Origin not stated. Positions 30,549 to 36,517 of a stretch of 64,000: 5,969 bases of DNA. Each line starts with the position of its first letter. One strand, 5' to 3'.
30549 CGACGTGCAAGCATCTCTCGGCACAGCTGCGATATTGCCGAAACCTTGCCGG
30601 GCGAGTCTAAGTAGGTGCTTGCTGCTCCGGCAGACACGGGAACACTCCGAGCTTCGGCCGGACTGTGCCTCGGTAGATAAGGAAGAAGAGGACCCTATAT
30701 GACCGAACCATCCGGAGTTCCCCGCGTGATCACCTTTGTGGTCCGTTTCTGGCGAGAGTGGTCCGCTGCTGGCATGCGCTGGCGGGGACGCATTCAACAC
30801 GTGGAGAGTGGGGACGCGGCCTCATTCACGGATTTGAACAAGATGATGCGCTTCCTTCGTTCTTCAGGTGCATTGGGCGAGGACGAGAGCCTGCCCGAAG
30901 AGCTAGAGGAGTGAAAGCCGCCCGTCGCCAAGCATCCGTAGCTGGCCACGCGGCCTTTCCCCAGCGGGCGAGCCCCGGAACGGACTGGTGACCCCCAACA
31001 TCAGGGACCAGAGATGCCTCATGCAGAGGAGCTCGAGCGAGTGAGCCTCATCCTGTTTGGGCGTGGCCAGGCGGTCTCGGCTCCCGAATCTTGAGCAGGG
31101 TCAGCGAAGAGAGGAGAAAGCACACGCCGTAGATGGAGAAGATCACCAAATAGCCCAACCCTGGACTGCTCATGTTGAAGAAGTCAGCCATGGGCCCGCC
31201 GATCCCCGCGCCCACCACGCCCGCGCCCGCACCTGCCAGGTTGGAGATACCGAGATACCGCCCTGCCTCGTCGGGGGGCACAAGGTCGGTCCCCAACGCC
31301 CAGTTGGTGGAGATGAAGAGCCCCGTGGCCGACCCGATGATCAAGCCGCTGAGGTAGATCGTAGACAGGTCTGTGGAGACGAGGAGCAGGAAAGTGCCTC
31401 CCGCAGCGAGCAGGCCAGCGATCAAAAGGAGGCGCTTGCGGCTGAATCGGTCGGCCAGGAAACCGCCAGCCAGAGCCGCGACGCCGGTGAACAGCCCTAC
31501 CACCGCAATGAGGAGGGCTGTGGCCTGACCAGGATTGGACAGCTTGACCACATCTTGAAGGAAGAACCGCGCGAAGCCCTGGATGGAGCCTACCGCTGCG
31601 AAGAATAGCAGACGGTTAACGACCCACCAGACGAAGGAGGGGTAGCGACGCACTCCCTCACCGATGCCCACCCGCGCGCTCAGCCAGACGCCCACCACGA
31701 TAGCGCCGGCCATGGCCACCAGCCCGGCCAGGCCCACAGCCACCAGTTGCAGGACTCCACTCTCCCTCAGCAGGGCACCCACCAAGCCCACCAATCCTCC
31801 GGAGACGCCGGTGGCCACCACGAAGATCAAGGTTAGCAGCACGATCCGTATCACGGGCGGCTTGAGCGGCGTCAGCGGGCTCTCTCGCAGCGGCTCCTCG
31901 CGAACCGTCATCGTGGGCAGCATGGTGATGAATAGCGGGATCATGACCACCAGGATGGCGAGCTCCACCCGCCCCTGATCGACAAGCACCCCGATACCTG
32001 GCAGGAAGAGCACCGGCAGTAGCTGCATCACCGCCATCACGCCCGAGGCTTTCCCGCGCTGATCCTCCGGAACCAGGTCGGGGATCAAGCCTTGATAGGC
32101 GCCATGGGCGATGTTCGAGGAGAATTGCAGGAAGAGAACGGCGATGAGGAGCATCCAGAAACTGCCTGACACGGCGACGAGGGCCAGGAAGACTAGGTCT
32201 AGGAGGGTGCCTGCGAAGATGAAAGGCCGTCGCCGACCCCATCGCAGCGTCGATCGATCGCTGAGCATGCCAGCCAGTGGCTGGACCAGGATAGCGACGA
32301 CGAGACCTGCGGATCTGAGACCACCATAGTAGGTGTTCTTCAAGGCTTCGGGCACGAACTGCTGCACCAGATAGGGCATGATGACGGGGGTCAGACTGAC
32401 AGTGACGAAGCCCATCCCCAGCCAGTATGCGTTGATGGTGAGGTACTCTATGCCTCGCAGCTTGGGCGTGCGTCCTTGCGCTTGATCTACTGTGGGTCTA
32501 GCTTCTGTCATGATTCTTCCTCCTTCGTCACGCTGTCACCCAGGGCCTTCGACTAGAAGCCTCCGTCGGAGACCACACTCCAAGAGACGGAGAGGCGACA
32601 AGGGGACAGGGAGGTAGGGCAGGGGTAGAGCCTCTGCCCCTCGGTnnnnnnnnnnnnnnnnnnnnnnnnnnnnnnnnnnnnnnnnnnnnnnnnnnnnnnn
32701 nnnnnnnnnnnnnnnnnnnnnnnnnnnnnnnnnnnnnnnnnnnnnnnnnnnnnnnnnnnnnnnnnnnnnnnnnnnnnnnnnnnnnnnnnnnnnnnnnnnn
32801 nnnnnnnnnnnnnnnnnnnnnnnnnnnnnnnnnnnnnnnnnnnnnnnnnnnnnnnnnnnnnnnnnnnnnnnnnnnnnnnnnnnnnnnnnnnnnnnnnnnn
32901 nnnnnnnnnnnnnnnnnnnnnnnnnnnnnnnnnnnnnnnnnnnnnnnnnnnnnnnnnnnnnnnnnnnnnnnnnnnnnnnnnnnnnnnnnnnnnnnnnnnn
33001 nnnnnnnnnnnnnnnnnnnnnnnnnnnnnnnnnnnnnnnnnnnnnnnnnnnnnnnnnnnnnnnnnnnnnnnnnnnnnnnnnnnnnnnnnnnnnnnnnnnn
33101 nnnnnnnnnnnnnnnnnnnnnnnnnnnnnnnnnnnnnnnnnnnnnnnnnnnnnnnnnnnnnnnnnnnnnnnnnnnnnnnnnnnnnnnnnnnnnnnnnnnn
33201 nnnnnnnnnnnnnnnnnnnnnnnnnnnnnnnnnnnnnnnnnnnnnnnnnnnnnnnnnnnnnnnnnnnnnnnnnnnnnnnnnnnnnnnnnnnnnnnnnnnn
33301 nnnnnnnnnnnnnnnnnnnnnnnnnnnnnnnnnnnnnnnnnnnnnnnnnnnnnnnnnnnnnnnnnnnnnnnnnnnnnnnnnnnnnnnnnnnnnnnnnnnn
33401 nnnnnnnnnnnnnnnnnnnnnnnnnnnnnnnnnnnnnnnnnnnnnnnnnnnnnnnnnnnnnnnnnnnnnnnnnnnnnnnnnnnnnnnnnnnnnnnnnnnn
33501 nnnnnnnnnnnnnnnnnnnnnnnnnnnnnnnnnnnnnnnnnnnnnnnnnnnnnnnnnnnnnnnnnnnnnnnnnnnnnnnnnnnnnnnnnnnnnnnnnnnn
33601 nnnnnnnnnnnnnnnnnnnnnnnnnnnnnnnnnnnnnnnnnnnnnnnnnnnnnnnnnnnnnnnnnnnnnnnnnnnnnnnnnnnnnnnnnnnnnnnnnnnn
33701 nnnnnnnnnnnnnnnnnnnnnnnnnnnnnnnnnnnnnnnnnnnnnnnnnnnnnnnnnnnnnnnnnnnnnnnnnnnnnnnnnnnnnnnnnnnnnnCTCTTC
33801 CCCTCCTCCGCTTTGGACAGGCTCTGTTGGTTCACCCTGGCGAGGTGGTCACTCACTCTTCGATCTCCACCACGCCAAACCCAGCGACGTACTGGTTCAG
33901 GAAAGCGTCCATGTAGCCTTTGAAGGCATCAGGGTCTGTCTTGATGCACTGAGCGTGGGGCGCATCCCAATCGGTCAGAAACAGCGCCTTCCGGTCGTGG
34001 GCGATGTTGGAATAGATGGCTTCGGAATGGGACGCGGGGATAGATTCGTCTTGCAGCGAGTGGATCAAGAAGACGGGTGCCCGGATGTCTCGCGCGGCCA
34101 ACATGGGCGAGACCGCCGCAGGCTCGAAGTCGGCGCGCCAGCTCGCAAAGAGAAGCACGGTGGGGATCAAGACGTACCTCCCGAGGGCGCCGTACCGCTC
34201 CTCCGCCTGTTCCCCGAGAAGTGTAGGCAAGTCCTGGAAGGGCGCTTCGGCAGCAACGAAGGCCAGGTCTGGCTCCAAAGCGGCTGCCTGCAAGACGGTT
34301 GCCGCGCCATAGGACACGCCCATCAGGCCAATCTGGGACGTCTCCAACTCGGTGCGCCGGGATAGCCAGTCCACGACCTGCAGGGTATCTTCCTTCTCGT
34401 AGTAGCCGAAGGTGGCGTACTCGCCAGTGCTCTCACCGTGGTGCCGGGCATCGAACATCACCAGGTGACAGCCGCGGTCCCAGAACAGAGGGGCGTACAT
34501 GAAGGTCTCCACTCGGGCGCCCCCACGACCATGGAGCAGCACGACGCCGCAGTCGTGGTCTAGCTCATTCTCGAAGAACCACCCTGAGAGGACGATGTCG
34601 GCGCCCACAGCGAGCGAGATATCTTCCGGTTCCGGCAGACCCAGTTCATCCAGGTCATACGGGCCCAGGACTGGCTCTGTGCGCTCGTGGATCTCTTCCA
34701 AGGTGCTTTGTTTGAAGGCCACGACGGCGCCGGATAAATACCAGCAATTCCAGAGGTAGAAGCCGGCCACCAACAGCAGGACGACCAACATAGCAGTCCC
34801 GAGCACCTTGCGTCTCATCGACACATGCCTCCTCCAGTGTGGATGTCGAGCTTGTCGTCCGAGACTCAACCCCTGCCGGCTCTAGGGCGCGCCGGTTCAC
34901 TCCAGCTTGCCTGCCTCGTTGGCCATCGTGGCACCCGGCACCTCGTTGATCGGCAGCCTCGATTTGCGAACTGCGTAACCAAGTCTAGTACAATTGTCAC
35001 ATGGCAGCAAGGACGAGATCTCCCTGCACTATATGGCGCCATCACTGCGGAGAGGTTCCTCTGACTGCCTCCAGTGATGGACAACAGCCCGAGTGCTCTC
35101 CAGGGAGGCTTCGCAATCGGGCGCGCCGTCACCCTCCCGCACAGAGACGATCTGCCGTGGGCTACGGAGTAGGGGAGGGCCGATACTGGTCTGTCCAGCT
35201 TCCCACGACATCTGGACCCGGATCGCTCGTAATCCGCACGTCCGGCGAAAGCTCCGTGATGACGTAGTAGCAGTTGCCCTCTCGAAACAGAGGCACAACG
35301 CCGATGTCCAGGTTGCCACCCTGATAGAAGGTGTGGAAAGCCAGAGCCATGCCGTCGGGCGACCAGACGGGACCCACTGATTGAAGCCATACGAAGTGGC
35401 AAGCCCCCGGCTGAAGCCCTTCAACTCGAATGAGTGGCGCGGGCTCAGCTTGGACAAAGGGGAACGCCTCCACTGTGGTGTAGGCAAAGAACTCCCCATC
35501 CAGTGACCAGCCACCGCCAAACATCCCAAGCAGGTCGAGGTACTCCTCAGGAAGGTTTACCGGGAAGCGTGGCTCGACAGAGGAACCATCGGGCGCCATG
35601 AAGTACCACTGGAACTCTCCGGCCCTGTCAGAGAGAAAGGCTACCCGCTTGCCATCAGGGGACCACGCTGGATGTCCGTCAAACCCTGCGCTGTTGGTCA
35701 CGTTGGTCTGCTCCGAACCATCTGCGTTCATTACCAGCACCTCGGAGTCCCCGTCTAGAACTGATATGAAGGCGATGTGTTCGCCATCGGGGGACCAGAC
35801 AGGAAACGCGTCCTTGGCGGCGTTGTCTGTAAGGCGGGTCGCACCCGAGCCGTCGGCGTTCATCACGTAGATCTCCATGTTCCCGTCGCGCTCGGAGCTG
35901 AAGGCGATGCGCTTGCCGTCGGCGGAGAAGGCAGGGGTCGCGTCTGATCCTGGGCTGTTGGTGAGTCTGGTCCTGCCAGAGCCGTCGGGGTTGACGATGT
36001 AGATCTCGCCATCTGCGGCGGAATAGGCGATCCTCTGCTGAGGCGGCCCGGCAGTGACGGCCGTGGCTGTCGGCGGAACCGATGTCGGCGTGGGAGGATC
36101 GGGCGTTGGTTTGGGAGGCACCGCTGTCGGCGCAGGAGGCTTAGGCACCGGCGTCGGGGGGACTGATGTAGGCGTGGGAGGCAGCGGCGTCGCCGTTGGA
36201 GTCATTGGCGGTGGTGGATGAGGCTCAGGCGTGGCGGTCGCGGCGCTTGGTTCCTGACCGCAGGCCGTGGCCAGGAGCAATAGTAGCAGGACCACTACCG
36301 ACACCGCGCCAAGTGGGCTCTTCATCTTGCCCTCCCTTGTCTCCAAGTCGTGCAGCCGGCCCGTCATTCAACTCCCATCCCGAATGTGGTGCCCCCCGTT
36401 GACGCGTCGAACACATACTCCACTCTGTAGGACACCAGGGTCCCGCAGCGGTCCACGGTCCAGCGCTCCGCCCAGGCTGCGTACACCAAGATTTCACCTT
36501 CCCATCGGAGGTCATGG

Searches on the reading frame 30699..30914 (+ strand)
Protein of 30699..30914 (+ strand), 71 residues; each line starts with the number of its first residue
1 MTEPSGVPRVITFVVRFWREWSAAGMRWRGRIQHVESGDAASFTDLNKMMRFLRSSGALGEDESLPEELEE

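Call 7: search_protein_families(library=pfam, proteins=[window:30699-30914:+], max_evalue=0.01)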
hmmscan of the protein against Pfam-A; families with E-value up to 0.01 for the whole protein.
window:30699-30914:+ (71 aa): 0 families

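Call 46: search_protein_families(library=pfam, proteins=[window:30699-30911:+], max_evalue=10)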
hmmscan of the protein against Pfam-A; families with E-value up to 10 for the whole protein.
seq(71 aa): 0 families

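Call 50: find_homologous_proteins(query=window:30699-30914:+, max_evalue=0.001)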
Query window:30699-30914:+ (71 aa): 26 proteins with E <= 0.001 among 26 candidates.
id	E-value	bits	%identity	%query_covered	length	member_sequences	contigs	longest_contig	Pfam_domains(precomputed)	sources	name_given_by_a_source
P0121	1.4e-35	137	90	100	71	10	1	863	-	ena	-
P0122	1.2e-33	131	86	100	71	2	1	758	-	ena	-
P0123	2.8e-33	130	83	100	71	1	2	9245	-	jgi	jgi:hypothetical protein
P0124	5.0e-33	129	85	100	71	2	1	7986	-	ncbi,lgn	-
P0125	5.8e-33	129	86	100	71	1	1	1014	-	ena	-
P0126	9.3e-33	129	86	100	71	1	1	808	-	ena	-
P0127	9.3e-33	129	85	100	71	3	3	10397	-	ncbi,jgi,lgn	-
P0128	4.1e-32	126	82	100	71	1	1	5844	-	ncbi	-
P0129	6.1e-31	123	82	100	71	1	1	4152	-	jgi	jgi:hypothetical protein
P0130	7.2e-31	123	80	100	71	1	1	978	-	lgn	-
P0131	1.4e-30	122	79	100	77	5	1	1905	-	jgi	jgi:hypothetical protein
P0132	2.4e-30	121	76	100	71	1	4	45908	-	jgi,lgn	jgi:hypothetical protein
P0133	1.2e-29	119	79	100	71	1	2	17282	-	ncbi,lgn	-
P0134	3.3e-29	117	75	100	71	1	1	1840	-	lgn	-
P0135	7.5e-29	116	75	100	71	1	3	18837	-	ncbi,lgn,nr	ncbi:MAG: hypothetical protein GTO63_20995 [Anaerolineae bacterium]|nr:hypothetical protein [Anaerol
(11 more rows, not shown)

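Call 63: predict_structure(alignment_id=A2)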
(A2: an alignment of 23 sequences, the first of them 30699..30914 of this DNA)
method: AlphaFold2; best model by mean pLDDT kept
length: 71 residues; sequences in the alignment: 23
mean_pLDDT: 76.0   pTM: 0.47
mean pLDDT of the five models: 76.0, 74.4, 71.8, 71.3, 66.9
residues with pLDDT >= 90: 13; 70-90: 41; 50-70: 6; < 50: 11
segments of 3 or more residues with pLDDT < 50: 62-71
pLDDT, mean of each block of 10 residues (from residue 1): 67 89 92 85 79 78 46 39
secondary structure, 60 per line:
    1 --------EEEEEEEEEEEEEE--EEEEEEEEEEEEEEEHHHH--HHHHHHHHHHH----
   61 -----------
elements in order: E9-22 E25-39 H40-43 H46-56

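Call 65: search_protein_representatives(alignment_id=A2)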
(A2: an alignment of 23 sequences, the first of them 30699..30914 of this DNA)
Query: 23 sequences, 71 profile positions. Proteins with E-value up to 0.001 (for the whole library): 1351; up to 1e-10: 129; up to 1e-30: 0. The best 150 are listed.
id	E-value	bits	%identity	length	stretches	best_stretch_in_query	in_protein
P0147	1.5e-27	110.9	-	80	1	1-71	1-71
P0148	2.0e-25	104.1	-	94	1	7-70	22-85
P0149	6.2e-24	99.3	-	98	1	1-70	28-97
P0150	2.8e-21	90.8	-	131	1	1-64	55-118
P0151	4.6e-21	90.1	-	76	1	1-62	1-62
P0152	8.1e-21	89.3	-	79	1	1-69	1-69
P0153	8.5e-21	89.3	-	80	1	2-69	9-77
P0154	1.7e-20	88.3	-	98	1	7-65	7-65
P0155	2.8e-20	87.6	-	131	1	1-60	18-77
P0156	5.7e-20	86.6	-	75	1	10-64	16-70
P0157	9.4e-20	85.9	-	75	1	1-67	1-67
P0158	9.9e-20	85.8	-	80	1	1-64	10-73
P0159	1.1e-19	85.7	-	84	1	1-61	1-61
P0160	1.1e-19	85.7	-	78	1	1-66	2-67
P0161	1.5e-19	85.2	-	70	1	1-64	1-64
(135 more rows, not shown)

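Call 66: fold_search(model_id=the predicted structure, library=pdb)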
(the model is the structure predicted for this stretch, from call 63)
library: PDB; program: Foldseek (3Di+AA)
matches with E <= 10: 327; with E <= 0.001: 0
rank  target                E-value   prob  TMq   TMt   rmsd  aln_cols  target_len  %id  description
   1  2zf3_D                4.4e-01  0.84  0.31  0.13   3.1        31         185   29  Crystal Structure of VioE (released 2008-01-01)
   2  2zf4_A                4.7e-01  0.80  0.30  0.13   3.2        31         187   29  Crystal Structure of VioE complexed with phenylpyruvic acid (released 2008-01-01)
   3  3bmz_B                6.1e-01  0.44  0.33  0.15   8.3        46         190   26  Violacein biosynthetic enzyme VioE (released 2008-01-01)
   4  2zf3_F                6.5e-01  0.69  0.29  0.14   3.1        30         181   30  Crystal Structure of VioE (released 2008-01-01)
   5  2zf3_C                6.5e-01  0.69  0.31  0.14   2.8        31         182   29  Crystal Structure of VioE (released 2008-01-01)
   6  2zf3_E                6.5e-01  0.69  0.30  0.13   3.4        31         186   29  Crystal Structure of VioE (released 2008-01-01)
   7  2zf4_D                6.9e-01  0.35  0.30  0.15   8.2        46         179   26  Crystal Structure of VioE complexed with phenylpyruvic acid (released 2008-01-01)
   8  1gpp                  7.9e-01  0.23  0.32  0.14   7.0        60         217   10  Crystal structure of the S.cerevisiae Homing Endonuclease PI-SceI Domain I (released 2002-09-19)
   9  1lwt_A                8.9e-01  0.20  0.27  0.07   7.4        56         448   11  Crystal structure of the intein homing endonuclease PI-SceI bound to its substrate DNA (Ca2+ free) (released 2002-09-27)
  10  7lix_A                1.0e+00  0.06  0.16  0.08  11.7        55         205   14  CaRSP1 and scaffolded phycoerythrin beta subunits from the phycobilisome of Porphyridium purpureum (released 2021-04-07)
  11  1vko                  1.1e+00  0.25  0.25  0.06   4.6        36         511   19  Crystal structure of inositol-3-phosphate synthase (ce21227) from Caenorhabditis elegans at 2.30 A resolution (released 2004-08-17)
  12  6gdv_C                1.5e+00  0.07  0.23  0.18   8.4        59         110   17  Structure of CutA from Synechococcus elongatus PCC7942 complexed with Bis-Tris molecule (released 2019-05-08)
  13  8qcq_e                1.6e+00  0.12  0.25  0.14  11.0        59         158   14  B. subtilis ApdA-stalled ribosomal complex (released 2024-03-20)
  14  6gdu_A                1.9e+00  0.08  0.23  0.18   6.5        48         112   14  Structure of CutA from Synechococcus elongatus PCC7942 (released 2019-05-08)
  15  6gdw_A                2.1e+00  0.08  0.21  0.17   8.8        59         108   15  Structure of CutA from Synechococcus elongatus PCC7942 complexed with 2 molecules of Bis-Tris (released 2019-05-08)
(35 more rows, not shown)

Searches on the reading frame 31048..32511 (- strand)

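Call 7: search_protein_families(library=pfam, proteins=[window:31048-32511:-], max_evalue=0.01)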
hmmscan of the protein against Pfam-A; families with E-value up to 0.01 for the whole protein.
window:31048-32511:- (487 aa): 4 families
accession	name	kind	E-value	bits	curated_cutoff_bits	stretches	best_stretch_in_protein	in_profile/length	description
PF07690.21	MFS_1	-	8e-32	110.9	33.4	2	37-308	11-283/347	Major Facilitator Superfamily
PF13347.12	MFS_2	-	7.5e-12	44.9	27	2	32-165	8-145/427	MFS/sugar transport protein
PF12832.13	MFS_1_like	-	1.6e-05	24.6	25.2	1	35-445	9-365/373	MFS_1 like family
PF00083.30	Sugar_tr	-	0.00036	20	22.3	1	307-472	19-188/452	Sugar (and other) transporter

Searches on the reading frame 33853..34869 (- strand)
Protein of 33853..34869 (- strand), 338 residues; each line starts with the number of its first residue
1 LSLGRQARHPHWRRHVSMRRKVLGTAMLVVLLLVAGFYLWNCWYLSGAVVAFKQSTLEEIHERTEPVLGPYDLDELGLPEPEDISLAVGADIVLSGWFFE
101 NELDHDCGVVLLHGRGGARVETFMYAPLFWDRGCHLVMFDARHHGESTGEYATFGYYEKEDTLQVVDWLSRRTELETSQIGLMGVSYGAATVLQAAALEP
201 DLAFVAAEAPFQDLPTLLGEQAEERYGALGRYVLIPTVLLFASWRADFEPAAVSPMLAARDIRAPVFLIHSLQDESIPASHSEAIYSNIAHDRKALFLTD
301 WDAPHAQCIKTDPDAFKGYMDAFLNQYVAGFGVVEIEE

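Call 8: search_protein_families(library=pfam, proteins=[window:33853-34869:-], max_evalue=0.01)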
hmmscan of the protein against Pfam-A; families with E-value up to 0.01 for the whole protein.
window:33853-34869:- (338 aa): 8 families
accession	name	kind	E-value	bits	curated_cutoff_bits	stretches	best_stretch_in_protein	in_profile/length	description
PF02129.25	Peptidase_S15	-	3.1e-19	70.1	23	1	119-214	46-132/262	X-Pro dipeptidyl-peptidase (S15 family)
PF00561.26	Abhydrolase_1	-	1.7e-11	44.7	25.8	1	109-233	3-128/245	alpha/beta hydrolase fold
PF00326.27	Peptidase_S9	-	7.1e-11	42.4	22.6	1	154-306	40-188/213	Prolyl oligopeptidase family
PF12146.15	Hydrolase_4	-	3.3e-09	36.8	27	1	109-211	7-110/239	Serine aminopeptidase, S33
PF12697.13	Abhydrolase_6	-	1.1e-08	36.5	26.3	1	109-313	1-177/217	Alpha/beta hydrolase family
PF05448.18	AXE1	-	1.2e-05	24.7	21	1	161-296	159-296/321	Acetyl xylan esterase (AXE1)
PF01738.24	DLH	-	6.8e-05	23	21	0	254-299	134-179/217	Dienelactone hydrolase family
PF20434.5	BD-FAE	-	0.0047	16.9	26.8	0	252-287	178-213/215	BD-FAE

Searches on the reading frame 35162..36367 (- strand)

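Call 8: search_protein_families(library=pfam, proteins=[window:35162-36367:-], max_evalue=0.01)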
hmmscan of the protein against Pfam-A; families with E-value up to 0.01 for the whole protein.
window:35162-36367:- (401 aa): 5 families
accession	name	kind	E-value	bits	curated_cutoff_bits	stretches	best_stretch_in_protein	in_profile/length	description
PF07676.18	PD40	-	1.7e-37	127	20.9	3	132-168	1-38/38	WD40-like Beta Propeller Repeat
PF00930.27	DPPIV_N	-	1.4e-06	27.7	22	0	174-224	33-79/354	Dipeptidyl peptidase IV (DPP IV) N-terminal region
PF14583.12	Pectate_lyase22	-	7.8e-06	25.3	30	1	139-218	197-272/386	Oligogalacturonate lyase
PF25174.1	Beta-prop_THOC3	-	0.00059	19.4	305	1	146-245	9-106/272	THOC3 beta-propeller domain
PF23414.1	Beta-prop_EML_2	-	0.00076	19.4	90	1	99-222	40-160/266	Echinoderm microtubule-associated protein second beta-propeller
